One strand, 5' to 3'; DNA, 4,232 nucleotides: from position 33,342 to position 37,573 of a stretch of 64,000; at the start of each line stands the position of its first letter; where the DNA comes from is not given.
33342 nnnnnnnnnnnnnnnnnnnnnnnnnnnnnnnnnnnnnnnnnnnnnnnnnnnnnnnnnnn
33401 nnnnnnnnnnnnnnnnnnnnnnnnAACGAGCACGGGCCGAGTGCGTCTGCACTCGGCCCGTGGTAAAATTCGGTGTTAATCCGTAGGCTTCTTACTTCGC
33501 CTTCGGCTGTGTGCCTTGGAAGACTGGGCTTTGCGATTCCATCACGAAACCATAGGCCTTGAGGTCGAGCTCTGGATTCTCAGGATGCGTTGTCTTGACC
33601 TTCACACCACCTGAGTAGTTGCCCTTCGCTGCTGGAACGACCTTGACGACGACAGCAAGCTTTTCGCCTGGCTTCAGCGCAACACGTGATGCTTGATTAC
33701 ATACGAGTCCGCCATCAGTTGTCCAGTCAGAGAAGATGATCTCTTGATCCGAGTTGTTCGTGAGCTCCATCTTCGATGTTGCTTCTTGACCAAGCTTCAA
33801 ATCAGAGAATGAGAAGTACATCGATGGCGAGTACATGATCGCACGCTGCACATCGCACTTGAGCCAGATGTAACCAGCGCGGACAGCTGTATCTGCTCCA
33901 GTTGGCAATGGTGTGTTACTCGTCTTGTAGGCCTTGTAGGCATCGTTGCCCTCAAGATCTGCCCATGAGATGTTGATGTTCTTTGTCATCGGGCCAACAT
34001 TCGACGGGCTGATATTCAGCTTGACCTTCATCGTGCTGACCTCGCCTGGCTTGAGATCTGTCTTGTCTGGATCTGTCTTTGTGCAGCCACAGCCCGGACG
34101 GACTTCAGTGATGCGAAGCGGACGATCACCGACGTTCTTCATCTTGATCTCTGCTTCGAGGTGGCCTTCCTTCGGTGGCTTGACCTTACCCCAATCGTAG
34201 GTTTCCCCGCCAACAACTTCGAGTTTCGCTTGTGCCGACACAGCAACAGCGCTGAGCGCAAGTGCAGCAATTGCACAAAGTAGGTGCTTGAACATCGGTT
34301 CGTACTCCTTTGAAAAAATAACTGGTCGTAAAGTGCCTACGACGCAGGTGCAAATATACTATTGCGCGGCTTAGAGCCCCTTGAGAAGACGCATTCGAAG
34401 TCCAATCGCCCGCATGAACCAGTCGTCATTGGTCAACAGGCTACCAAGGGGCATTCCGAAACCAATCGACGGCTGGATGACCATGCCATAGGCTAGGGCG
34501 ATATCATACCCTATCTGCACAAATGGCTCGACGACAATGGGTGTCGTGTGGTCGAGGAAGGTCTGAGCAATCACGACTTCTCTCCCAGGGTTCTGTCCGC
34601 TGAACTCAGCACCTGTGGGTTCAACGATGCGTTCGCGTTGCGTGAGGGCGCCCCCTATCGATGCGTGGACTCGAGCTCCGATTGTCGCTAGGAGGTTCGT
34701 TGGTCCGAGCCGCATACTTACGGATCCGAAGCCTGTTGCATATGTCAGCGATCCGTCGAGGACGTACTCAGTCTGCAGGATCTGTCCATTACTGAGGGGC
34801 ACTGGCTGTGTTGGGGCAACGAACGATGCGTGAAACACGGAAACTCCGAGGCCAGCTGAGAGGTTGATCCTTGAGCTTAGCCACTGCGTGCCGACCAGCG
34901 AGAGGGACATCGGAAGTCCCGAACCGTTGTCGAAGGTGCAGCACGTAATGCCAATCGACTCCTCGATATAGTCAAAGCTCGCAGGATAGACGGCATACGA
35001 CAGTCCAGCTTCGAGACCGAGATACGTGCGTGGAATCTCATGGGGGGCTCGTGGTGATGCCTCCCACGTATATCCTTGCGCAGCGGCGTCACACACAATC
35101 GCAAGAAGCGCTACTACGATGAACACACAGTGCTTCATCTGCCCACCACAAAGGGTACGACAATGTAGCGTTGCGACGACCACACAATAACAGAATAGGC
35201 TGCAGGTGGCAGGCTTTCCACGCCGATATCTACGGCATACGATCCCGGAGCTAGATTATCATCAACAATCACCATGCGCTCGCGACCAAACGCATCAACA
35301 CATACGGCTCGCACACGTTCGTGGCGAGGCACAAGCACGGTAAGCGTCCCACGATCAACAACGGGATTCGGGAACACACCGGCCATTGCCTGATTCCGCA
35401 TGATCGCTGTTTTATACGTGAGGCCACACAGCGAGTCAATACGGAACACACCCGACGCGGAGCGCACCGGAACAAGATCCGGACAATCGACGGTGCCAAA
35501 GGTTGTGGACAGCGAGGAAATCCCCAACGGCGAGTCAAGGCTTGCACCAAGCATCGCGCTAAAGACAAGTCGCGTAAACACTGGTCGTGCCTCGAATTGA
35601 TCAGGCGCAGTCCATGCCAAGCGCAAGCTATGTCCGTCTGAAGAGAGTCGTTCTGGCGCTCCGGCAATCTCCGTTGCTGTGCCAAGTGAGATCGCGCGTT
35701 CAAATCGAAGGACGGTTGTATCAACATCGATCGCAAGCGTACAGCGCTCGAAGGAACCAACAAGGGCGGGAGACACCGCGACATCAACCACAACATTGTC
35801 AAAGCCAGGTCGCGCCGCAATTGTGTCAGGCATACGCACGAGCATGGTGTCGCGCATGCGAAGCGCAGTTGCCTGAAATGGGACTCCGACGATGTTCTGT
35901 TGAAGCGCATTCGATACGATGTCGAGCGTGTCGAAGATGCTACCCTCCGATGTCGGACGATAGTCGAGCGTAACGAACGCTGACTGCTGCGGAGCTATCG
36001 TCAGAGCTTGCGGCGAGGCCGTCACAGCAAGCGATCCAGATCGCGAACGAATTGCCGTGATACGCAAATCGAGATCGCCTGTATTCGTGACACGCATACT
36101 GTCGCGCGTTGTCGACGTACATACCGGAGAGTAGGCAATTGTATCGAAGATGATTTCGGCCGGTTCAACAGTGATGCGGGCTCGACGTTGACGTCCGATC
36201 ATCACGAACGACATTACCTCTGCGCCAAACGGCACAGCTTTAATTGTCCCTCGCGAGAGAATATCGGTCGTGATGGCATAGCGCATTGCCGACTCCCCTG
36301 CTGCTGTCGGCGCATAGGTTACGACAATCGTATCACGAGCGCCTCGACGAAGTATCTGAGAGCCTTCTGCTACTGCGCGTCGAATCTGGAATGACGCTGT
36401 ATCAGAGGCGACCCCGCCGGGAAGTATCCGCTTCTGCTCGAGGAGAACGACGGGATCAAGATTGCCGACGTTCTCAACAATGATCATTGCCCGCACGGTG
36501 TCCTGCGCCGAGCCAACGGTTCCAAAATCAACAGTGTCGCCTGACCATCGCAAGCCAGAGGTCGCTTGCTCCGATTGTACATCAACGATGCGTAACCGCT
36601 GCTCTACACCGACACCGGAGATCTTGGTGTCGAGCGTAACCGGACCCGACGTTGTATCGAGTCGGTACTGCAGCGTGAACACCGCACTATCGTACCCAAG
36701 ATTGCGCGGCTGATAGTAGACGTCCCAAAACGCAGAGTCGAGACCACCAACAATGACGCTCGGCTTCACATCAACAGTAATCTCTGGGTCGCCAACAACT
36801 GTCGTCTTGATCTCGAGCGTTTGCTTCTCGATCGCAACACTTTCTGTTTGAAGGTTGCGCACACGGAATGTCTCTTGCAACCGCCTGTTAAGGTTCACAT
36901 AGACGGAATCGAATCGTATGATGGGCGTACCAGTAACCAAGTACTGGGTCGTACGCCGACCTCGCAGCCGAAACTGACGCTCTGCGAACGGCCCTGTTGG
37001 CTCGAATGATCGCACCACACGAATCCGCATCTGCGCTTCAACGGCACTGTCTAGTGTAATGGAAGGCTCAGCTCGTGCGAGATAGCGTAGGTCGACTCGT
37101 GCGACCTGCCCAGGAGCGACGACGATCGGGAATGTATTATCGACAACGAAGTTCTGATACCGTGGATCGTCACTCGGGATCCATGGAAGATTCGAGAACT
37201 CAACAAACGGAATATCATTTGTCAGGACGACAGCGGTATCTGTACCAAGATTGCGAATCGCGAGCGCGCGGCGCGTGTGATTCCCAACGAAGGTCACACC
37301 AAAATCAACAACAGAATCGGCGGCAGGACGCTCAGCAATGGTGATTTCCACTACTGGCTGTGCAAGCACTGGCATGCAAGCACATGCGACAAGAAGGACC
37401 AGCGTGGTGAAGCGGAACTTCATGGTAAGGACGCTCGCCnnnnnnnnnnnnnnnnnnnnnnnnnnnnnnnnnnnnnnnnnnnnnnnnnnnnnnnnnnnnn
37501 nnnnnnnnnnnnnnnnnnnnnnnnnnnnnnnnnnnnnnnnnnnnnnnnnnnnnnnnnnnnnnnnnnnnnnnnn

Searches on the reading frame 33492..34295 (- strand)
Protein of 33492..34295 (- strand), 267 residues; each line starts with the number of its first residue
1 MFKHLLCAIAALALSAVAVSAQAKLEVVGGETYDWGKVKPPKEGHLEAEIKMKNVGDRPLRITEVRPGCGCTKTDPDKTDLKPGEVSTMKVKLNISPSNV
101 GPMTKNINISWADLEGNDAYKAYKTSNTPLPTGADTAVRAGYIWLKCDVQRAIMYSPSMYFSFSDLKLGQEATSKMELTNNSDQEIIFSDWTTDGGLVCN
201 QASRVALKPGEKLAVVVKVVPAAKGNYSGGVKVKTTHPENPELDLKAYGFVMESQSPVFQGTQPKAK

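Call 68: search_protein_families(library=pfam, proteins=[window:33492-34295:-], max_evalue=0.0001)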
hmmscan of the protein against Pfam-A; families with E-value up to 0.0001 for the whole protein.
window:33492-34295:- (267 aa): 4 families
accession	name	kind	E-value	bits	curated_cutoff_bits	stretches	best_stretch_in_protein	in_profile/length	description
PF07610.17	DUF1573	-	1.6e-24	86.2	26.1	2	31-111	6-83/98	Protein of unknown function (DUF1573)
PF22544.2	HYDIN_VesB_CFA65-like_Ig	-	7.6e-19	68.2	25.5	2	32-118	9-92/100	HYDIN/CFA65/VesB-like, Ig-like domain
PF15780.11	ASH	-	3.5e-05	24.3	27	0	161-226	14-81/98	Abnormal spindle-like microcephaly-assoc'd, ASPM-SPD-2-Hydin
PF22073.2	Cep192_D4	-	9.8e-05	23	35.5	0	161-239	11-99/112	Cep192 domain 4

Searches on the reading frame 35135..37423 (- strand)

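Call 68: search_protein_families(library=pfam, proteins=[window:35135-37423:-], max_evalue=0.0001)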
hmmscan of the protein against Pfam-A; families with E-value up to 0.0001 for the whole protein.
window:35135-37423:- (762 aa): 4 families
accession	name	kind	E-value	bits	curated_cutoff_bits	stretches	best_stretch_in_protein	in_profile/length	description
PF22544.2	HYDIN_VesB_CFA65-like_Ig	-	4.6e-13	49.7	25.5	1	437-510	19-91/100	HYDIN/CFA65/VesB-like, Ig-like domain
PF15780.11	ASH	-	1.1e-11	45.2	27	1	436-507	22-93/98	Abnormal spindle-like microcephaly-assoc'd, ASPM-SPD-2-Hydin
PF07610.17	DUF1573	-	1.4e-08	35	26.1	0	439-510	19-89/98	Protein of unknown function (DUF1573)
PF22073.2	Cep192_D4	-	5.8e-05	23.7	35.5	0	442-508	25-98/112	Cep192 domain 4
